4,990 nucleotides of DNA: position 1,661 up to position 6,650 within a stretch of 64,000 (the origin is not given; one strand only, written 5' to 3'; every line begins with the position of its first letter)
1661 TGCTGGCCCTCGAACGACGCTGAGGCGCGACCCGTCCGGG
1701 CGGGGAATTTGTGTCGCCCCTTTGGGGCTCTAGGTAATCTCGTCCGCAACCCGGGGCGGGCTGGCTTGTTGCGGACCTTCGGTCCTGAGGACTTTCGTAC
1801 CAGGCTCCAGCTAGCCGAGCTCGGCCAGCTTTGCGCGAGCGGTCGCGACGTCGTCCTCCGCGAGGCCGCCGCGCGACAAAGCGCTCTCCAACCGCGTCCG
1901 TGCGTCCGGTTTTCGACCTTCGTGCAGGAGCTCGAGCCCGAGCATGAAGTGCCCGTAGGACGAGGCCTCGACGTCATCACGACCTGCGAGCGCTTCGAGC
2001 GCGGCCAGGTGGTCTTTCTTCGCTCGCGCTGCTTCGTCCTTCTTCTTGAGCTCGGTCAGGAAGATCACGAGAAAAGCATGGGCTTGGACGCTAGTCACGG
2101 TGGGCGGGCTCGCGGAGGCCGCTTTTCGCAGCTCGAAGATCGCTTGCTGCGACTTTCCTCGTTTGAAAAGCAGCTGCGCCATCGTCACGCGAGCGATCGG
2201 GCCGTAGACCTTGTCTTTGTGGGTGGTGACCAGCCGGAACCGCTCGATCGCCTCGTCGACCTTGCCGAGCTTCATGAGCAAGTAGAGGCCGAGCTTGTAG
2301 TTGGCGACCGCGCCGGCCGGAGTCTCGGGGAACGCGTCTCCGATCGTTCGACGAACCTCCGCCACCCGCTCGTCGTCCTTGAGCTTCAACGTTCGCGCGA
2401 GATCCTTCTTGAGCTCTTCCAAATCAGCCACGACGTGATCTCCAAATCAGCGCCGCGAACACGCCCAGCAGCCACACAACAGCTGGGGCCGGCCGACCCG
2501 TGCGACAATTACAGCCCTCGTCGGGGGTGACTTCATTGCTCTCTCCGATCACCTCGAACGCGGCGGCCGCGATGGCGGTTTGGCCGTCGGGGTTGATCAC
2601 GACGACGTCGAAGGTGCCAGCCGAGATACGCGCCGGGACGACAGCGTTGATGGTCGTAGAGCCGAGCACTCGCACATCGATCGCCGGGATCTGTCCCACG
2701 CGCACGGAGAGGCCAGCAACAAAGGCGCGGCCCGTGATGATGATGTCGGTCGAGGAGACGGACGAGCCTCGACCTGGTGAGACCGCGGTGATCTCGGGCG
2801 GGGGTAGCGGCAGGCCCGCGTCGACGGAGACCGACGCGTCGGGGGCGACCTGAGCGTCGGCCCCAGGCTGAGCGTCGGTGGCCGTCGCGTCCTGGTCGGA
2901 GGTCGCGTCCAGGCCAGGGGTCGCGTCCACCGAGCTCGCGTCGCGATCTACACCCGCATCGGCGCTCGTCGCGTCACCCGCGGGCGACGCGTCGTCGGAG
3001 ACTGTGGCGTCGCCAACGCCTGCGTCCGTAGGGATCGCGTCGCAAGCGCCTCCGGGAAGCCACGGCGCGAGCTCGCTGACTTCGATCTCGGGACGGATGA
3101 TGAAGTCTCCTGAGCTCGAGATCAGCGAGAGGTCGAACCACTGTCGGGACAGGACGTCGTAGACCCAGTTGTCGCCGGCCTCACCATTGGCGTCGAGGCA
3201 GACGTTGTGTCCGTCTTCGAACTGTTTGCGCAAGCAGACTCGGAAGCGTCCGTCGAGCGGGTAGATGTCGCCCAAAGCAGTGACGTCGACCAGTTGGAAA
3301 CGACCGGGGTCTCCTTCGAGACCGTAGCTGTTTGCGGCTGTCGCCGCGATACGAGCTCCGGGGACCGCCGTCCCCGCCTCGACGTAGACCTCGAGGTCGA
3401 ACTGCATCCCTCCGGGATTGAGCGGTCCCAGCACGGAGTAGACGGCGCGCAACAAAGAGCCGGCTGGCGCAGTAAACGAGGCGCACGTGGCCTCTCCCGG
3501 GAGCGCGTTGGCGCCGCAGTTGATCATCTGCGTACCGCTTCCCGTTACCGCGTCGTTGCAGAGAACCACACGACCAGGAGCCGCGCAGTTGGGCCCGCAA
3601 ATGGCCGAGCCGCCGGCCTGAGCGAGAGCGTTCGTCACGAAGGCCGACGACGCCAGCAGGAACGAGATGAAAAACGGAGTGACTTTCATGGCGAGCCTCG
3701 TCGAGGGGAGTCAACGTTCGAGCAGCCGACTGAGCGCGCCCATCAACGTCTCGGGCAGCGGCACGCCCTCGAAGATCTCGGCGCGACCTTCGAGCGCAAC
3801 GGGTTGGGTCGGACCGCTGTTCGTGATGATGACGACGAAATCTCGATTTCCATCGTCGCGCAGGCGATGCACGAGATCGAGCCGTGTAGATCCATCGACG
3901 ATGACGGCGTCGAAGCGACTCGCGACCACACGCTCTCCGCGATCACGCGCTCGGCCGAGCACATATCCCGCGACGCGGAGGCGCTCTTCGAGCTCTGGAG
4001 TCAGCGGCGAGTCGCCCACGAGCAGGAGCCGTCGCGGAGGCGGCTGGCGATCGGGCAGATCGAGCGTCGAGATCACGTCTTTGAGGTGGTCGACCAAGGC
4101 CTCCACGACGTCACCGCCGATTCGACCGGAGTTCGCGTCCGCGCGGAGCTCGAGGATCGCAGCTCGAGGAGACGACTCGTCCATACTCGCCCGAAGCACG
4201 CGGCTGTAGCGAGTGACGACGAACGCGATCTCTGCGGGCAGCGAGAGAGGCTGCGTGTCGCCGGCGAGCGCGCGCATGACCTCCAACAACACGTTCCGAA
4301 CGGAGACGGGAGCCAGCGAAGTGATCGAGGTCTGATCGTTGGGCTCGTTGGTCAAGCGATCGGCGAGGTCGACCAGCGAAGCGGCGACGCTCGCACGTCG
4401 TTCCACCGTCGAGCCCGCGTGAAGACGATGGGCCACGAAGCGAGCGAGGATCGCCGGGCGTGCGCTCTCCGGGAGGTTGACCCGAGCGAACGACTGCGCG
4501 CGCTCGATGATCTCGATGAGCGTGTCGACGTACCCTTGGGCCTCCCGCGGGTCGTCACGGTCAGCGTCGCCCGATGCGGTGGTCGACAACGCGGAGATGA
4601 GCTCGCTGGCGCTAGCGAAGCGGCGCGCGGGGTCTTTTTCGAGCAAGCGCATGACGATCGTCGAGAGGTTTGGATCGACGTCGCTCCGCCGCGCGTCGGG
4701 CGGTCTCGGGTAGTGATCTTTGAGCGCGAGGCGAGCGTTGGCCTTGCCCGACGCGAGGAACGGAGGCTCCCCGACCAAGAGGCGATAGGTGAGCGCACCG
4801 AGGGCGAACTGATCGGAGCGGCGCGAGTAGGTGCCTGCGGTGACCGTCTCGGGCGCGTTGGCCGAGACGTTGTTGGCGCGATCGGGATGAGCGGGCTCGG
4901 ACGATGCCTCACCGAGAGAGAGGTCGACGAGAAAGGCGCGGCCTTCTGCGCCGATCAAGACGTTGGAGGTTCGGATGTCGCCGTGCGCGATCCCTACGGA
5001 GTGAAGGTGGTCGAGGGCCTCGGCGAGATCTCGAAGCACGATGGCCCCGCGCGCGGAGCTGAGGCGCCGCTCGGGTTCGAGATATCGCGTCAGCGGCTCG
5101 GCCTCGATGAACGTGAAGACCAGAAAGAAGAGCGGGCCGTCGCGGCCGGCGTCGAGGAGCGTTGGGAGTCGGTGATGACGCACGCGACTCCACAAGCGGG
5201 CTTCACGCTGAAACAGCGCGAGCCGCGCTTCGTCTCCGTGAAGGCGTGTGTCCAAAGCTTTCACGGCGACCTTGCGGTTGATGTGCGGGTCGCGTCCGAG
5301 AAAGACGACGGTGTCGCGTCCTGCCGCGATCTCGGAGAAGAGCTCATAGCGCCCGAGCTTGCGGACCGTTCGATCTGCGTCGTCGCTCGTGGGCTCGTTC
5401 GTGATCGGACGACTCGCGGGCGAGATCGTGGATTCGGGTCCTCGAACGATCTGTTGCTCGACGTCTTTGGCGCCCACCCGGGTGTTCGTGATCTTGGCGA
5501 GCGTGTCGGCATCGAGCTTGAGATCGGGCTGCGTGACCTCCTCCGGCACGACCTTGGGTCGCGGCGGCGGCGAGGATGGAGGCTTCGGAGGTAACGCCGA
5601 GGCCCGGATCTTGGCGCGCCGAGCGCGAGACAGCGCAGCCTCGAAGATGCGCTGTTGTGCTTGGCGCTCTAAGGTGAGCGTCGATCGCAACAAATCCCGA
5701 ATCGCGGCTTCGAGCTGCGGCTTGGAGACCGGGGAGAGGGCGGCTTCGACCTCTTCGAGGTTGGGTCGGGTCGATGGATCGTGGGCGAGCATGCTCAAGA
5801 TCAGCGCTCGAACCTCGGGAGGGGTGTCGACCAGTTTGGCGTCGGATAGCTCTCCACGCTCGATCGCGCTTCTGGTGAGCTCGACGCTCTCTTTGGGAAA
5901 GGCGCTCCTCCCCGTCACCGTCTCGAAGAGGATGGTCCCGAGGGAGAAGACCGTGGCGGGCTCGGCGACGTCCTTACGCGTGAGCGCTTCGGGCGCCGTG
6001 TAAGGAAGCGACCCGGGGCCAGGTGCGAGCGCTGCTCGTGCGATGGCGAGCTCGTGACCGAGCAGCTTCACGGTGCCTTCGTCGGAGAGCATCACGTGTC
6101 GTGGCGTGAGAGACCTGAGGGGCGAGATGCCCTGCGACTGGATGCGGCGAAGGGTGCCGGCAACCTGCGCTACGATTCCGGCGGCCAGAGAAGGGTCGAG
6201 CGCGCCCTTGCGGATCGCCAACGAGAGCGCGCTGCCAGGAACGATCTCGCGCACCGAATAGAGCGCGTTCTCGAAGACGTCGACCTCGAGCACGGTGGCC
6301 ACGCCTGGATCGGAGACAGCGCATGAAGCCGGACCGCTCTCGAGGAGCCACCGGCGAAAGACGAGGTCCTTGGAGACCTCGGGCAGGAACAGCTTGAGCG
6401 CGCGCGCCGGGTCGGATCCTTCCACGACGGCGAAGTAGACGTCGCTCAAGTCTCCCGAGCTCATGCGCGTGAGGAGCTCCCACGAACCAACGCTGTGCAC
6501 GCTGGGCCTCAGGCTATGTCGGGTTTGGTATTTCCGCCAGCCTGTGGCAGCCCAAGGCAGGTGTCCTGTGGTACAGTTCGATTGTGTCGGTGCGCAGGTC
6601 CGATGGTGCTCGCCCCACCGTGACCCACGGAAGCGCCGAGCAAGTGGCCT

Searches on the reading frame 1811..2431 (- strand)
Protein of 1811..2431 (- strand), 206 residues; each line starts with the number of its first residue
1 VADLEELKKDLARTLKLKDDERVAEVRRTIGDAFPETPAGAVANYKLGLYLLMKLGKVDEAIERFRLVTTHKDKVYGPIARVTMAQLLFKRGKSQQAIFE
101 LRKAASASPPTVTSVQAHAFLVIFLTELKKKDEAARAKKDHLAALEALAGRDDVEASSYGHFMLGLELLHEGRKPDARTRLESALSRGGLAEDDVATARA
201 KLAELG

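Call 59: search_protein_families(library=pfam, proteins=[window:1811-2431:-], max_evalue=0.0001)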
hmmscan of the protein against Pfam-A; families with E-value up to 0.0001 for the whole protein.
window:1811-2431:- (206 aa): 5 families
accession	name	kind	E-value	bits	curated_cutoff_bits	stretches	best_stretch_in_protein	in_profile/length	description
PF07719.23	TPR_2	-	3.6e-08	33.4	27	0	83-109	6-32/34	Tetratricopeptide repeat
PF13432.12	TPR_16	-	2.3e-05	25.2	32.7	0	162-204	1-39/65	Tetratricopeptide repeat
PF13181.12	TPR_8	-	2.4e-05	24.6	25.7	0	82-109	5-32/34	Tetratricopeptide repeat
PF14559.12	TPR_19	-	2.9e-05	24.8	25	0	52-110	1-57/68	Tetratricopeptide repeat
PF09976.15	TPR_21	-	7e-05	23.1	25.5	0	11-107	46-142/193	Tetratricopeptide repeat-like domain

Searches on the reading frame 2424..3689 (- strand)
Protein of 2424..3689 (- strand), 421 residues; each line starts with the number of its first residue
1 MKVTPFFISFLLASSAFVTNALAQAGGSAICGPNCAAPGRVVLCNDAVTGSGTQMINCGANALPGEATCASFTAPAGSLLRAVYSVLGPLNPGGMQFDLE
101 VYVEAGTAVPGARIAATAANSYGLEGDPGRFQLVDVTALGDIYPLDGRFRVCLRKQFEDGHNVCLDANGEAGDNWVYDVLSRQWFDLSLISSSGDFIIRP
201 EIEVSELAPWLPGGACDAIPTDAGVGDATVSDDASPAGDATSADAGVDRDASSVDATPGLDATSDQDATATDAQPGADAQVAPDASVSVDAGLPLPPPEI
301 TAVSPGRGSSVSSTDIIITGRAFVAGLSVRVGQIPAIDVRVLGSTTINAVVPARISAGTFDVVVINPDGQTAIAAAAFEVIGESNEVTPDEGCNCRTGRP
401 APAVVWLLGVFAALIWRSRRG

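Call 59: search_protein_families(library=pfam, proteins=[window:2424-3689:-], max_evalue=0.0001)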
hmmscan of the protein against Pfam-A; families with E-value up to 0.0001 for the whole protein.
window:2424-3689:- (421 aa): 1 family
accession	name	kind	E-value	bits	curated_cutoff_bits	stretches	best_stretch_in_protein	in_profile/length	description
PF01833.30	TIG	-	1.1e-07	32.1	20.9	1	298-371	1-75/84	IPT/TIG domain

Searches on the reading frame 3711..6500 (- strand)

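Call 59: search_protein_families(library=pfam, proteins=[window:3711-6500:-], max_evalue=0.0001)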
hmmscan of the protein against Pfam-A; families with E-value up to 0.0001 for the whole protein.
window:3711-6500:- (929 aa): 2 families
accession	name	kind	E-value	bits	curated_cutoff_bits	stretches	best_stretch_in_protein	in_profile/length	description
PF00069.31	Pkinase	-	1.4e-45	156.2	31.7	2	385-632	1-255/263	Protein kinase domain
PF07714.23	PK_Tyr_Ser-Thr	-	8.5e-32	110.9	23.1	2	390-628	6-249/258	Protein tyrosine and serine/threonine kinase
